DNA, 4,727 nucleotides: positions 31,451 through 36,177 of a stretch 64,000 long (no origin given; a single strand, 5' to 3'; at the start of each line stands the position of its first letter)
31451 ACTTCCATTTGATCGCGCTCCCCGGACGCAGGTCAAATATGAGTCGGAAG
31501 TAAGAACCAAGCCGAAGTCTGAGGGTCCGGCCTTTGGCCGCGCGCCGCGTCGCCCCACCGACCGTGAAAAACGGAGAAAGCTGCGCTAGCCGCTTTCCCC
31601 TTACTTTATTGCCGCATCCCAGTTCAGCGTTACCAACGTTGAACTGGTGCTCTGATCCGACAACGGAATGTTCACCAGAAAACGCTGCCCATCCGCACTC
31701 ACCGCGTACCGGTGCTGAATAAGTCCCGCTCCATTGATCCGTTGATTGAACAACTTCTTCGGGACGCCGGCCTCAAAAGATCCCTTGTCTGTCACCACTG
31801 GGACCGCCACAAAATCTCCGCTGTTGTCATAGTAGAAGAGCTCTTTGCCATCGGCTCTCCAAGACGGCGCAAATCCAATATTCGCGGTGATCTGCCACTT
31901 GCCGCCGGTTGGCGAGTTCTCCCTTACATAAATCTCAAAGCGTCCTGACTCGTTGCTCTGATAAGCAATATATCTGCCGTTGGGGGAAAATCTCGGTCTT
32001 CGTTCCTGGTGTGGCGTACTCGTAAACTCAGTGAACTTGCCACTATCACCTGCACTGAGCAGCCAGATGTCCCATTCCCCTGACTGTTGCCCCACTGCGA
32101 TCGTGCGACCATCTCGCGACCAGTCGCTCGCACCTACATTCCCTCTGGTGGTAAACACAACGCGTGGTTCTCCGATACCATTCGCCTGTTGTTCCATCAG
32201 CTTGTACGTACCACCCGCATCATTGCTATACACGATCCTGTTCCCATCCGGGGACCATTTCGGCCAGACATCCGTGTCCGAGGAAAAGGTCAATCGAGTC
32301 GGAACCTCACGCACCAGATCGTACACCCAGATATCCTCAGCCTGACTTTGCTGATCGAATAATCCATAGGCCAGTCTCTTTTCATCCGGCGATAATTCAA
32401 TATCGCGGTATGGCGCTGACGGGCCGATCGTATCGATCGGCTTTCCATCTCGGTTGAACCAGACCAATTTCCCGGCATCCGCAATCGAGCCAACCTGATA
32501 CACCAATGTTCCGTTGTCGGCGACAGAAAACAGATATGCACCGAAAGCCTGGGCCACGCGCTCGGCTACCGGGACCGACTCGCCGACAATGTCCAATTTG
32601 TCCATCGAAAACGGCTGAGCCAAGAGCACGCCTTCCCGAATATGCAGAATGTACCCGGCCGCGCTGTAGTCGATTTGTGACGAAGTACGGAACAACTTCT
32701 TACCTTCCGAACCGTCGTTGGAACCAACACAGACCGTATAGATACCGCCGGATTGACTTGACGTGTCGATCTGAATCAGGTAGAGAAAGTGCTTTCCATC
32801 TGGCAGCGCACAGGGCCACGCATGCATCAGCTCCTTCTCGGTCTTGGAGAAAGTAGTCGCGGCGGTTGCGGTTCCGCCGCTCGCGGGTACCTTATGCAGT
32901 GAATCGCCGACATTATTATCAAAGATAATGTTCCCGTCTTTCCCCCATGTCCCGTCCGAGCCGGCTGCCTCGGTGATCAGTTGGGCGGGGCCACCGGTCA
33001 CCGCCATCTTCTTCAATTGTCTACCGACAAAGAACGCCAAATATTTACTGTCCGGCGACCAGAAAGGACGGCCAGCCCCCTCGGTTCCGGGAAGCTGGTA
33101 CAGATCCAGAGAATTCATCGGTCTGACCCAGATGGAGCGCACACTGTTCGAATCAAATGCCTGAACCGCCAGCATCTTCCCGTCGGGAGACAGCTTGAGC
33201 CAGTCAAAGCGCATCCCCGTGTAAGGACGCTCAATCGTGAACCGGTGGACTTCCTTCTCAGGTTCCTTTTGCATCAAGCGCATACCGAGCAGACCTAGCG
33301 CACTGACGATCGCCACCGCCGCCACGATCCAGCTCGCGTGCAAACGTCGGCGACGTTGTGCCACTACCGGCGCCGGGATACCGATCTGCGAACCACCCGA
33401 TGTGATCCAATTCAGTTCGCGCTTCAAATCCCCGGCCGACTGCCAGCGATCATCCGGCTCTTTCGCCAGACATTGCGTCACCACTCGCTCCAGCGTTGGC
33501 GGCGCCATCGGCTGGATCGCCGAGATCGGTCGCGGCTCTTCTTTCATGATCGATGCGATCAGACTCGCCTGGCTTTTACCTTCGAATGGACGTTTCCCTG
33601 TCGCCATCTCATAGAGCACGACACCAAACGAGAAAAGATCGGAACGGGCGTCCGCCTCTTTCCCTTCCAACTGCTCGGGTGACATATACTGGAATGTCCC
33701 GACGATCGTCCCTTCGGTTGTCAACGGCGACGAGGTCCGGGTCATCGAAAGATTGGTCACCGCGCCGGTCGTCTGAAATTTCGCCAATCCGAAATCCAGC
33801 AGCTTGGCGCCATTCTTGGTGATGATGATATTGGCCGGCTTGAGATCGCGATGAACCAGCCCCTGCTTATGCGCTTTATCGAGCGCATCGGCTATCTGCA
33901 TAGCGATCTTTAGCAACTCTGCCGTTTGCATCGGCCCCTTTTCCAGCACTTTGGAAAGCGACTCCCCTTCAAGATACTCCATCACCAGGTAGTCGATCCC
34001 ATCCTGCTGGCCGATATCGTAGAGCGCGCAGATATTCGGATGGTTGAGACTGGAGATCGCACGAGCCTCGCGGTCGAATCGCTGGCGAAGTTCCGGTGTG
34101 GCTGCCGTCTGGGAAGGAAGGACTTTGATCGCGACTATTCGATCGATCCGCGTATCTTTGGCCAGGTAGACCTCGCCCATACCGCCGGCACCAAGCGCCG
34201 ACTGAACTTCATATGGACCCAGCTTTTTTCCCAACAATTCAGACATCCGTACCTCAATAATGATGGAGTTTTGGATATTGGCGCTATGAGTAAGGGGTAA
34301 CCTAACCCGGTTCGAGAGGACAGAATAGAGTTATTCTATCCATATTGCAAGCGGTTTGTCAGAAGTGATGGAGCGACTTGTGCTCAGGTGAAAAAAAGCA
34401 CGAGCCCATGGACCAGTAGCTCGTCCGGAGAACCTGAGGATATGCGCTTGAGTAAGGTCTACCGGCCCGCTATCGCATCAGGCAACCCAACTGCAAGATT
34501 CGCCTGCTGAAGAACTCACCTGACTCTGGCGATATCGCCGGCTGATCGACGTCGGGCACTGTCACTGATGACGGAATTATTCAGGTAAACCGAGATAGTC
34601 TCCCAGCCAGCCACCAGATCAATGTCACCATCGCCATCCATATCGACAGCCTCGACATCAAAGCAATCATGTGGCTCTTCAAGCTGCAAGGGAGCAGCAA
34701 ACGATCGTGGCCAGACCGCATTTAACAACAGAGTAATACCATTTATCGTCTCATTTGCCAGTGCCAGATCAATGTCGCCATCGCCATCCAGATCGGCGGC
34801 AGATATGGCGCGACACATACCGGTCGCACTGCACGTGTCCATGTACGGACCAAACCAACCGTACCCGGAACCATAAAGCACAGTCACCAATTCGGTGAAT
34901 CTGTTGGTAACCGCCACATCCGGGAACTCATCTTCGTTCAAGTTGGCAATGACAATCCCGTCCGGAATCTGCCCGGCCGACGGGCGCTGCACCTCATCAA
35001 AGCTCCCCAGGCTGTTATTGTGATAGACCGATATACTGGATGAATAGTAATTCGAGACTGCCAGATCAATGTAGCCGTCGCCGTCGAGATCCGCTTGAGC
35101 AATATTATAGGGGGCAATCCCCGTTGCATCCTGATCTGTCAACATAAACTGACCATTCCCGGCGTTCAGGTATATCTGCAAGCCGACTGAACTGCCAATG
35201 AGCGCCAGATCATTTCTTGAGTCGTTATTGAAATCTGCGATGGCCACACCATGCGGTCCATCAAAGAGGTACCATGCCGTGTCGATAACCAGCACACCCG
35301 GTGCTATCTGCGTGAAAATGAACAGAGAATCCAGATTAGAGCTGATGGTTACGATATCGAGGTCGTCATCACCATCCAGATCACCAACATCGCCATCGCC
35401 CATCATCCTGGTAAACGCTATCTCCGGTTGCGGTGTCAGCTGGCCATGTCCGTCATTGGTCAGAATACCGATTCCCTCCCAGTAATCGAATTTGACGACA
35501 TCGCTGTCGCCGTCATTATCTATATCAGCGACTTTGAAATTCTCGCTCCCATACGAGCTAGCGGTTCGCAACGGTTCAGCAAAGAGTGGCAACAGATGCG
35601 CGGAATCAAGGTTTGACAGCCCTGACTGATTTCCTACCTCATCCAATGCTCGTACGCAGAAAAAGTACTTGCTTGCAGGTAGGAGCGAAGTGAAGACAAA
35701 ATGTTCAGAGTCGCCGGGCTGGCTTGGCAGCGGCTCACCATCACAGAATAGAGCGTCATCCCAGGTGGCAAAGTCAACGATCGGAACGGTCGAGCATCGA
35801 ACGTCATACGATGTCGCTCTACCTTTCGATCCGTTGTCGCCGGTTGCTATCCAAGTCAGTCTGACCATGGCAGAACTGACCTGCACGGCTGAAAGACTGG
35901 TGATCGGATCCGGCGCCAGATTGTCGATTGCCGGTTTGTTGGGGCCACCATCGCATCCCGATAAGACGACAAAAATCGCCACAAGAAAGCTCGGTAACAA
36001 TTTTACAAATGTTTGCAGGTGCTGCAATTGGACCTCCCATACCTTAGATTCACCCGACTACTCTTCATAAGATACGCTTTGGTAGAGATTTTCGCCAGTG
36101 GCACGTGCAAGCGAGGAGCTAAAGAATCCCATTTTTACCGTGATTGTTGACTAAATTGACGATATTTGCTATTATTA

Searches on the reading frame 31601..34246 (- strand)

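Call 51: search_protein_families(library=pfam, proteins=[window:31601-34246:-], max_evalue=0.001)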
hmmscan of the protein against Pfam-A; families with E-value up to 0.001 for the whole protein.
window:31601-34246:- (881 aa): 10 families
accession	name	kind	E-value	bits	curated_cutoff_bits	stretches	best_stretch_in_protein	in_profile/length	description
PF00069.31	Pkinase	-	5.9e-54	183.7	31.7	1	12-269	1-253/263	Protein kinase domain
PF07714.23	PK_Tyr_Ser-Thr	-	7.8e-41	140.5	23.1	1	14-268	3-249/258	Protein tyrosine and serine/threonine kinase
PF07676.18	PD40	-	3.7e-23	81.3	20.9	2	742-774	5-38/38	WD40-like Beta Propeller Repeat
PF01636.29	APH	-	1.2e-09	38.7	23.2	2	111-156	147-198/239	Phosphotransferase enzyme family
PF25174.1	Beta-prop_THOC3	-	5.6e-08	32.5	305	1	596-766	74-234/272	THOC3 beta-propeller domain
PF03109.22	ABC1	-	3.9e-07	29.9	22.9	1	85-162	143-221/244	ABC1 atypical kinase-like domain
PF00930.27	DPPIV_N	-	6.5e-07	28.8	22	0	633-676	19-62/354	Dipeptidyl peptidase IV (DPP IV) N-terminal region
PF23414.1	Beta-prop_EML_2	-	1.7e-05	24.8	90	1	702-774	40-109/266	Echinoderm microtubule-associated protein second beta-propeller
PF17667.7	Pkinase_fungal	-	0.00047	19.4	24.1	1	110-212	287-384/387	Fungal protein kinase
PF01163.29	RIO1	-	0.00053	20.1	22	1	86-153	82-149/187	RIO domain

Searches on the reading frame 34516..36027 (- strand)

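Call 51: search_protein_families(library=pfam, proteins=[window:34516-36027:-], max_evalue=0.001)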
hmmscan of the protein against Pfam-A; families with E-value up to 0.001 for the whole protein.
window:34516-36027:- (503 aa): 4 families
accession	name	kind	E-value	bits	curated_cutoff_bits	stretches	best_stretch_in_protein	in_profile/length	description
PF13517.12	FG-GAP_3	-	2.7e-35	121.2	26.9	6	265-324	1-61/61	FG-GAP-like repeat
PF01839.29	FG-GAP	-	1.1e-08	35.2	22.1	1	306-333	2-27/37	FG-GAP repeat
PF00041.27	fn3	-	9.2e-06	26.2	25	1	40-134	1-75/84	Fibronectin type III domain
PF00036.39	EF-hand_1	-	0.0001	22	25.4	0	310-322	7-19/29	EF hand domain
